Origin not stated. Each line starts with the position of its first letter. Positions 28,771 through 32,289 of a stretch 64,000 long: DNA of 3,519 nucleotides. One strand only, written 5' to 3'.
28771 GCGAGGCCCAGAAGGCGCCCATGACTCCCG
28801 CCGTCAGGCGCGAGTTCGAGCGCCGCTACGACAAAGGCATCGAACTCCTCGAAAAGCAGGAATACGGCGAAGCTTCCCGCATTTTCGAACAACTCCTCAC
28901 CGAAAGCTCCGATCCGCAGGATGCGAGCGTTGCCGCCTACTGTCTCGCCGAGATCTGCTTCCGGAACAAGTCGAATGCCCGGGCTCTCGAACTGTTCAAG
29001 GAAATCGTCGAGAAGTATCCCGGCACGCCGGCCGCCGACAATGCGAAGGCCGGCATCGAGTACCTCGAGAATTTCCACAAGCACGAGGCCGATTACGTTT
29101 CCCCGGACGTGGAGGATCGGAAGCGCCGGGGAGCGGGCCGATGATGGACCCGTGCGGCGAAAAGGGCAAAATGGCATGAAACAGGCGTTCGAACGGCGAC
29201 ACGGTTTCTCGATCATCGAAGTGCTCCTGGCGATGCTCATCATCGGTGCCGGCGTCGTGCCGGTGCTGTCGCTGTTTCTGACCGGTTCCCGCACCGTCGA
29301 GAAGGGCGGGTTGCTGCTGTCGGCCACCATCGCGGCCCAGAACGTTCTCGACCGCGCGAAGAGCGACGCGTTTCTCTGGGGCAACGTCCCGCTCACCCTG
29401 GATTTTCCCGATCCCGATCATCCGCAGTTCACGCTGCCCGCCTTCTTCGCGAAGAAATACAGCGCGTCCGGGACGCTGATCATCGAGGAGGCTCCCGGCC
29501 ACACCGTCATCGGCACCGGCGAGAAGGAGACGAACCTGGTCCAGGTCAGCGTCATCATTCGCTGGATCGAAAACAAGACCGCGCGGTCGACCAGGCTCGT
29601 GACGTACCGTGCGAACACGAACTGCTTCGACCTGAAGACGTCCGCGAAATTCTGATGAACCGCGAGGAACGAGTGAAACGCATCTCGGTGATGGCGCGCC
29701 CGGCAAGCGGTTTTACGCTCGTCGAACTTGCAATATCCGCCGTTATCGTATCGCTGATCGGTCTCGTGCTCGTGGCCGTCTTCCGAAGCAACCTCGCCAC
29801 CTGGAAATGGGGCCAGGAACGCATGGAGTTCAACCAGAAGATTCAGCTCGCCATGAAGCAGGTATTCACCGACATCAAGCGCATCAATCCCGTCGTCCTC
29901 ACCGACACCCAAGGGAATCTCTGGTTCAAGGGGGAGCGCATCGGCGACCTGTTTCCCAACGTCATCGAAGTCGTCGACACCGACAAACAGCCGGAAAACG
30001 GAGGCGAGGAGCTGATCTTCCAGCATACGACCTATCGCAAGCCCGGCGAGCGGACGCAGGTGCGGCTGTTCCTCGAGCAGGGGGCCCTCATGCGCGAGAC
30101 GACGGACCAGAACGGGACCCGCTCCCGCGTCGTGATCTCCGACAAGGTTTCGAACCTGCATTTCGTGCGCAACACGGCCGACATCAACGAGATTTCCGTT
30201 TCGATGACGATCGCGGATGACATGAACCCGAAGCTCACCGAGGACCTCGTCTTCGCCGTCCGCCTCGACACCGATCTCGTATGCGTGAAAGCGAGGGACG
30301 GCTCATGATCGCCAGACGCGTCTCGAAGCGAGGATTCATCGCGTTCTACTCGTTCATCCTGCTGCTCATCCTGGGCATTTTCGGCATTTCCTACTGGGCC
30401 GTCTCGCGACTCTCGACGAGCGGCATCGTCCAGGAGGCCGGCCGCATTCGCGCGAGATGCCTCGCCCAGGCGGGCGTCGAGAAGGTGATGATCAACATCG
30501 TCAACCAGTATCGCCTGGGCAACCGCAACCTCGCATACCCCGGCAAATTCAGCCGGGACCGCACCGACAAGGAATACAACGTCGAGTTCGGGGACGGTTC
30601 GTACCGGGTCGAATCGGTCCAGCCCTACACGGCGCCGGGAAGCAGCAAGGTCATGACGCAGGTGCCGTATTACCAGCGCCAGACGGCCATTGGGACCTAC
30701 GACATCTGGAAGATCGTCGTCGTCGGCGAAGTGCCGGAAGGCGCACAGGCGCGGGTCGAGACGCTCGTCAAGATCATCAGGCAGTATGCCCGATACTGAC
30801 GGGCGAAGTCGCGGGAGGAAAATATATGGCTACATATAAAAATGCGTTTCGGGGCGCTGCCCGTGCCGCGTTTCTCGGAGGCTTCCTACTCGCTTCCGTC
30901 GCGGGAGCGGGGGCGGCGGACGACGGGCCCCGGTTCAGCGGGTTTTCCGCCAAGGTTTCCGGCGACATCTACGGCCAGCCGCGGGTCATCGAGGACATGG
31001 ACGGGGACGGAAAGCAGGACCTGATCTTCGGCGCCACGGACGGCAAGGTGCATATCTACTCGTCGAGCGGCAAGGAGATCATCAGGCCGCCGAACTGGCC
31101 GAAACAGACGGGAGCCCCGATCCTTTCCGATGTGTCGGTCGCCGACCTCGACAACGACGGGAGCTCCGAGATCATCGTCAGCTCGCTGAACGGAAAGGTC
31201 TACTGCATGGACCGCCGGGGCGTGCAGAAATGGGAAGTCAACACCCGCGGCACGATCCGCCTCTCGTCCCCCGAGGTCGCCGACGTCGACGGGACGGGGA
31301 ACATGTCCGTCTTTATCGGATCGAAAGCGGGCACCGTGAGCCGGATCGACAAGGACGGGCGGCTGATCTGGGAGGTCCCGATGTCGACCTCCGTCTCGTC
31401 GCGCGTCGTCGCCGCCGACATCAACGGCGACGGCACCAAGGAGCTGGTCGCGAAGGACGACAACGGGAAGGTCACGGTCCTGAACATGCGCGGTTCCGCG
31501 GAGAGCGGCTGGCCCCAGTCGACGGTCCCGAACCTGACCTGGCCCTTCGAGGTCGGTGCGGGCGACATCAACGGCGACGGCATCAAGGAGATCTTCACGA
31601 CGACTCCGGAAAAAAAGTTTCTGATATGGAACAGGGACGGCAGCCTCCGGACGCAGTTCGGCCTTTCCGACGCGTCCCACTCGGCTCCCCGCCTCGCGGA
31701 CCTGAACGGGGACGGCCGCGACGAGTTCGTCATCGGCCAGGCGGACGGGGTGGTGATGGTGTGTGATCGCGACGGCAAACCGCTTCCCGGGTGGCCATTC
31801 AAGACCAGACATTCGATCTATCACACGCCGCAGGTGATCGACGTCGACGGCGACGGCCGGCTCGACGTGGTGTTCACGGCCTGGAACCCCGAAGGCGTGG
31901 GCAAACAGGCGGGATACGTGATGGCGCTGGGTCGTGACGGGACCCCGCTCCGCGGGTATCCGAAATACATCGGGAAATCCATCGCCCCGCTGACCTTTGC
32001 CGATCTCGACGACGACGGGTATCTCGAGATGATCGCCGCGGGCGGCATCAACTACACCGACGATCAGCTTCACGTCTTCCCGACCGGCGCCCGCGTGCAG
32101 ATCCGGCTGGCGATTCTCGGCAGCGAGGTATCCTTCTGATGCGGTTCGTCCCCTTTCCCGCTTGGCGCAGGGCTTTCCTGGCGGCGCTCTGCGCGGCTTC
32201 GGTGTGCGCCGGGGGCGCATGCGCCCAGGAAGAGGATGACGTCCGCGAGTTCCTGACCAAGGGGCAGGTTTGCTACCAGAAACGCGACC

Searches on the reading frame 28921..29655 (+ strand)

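Call 25: search_protein_families(library=pfam, proteins=[window:28921-29655:+], max_evalue=0.0001)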
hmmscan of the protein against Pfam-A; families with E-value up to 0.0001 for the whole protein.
window:28921-29655:+ (244 aa): 1 family
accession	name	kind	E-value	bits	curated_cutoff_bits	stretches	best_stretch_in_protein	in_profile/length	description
PF07963.17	N_methyl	-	9.4e-05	22.3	21.2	0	92-114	3-25/27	Prokaryotic N-terminal methylation motif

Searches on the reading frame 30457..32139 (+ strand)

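Call 25: search_protein_families(library=pfam, proteins=[window:30457-32139:+], max_evalue=0.0001)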
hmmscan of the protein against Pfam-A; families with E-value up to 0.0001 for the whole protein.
window:30457-32139:+ (560 aa): 10 families
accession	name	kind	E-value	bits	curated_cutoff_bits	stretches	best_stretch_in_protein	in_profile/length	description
PF13517.12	FG-GAP_3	-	2.4e-38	131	26.9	5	180-241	1-61/61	FG-GAP-like repeat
PF25292.1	Beta-prop_CGLA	-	1.8e-28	100.4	26.8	2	222-263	30-71/316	Lambda-carrageenase beta-propeller domain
PF01839.29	FG-GAP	-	3.2e-21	75.2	22.1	0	180-201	9-37/37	FG-GAP repeat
PF13570.13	Beta-prop_ACSF4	-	3.2e-18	66.6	133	1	186-346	145-291/329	Beta-alanine-activating enzyme, beta-propeller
PF14783.12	BBS2_Mid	-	2.2e-11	44.2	27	0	227-341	3-107/108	Ciliary BBSome complex subunit 2, middle region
PF23743.1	Beta-prop_BBS7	-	1.9e-09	37.7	27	0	180-250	228-296/299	BBS7 beta-propeller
PF15907.11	Itfg2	-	6.1e-08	32.7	27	0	177-202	79-104/330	Integrin-alpha FG-GAP repeat-containing protein 2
PF13360.13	PQQ_2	-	9.4e-07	29.1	27.6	1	238-345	35-136/233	Outer membrane protein assembly factor BamB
PF16743.10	PliI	-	6.7e-06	26.2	27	0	222-244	58-80/123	Periplasmic lysozyme inhibitor of I-type lysozyme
PF12256.14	TcdB_toxin_midN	-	9.6e-05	22.2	24.8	0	459-475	31-47/181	Insecticide toxin TcdB middle/N-terminal region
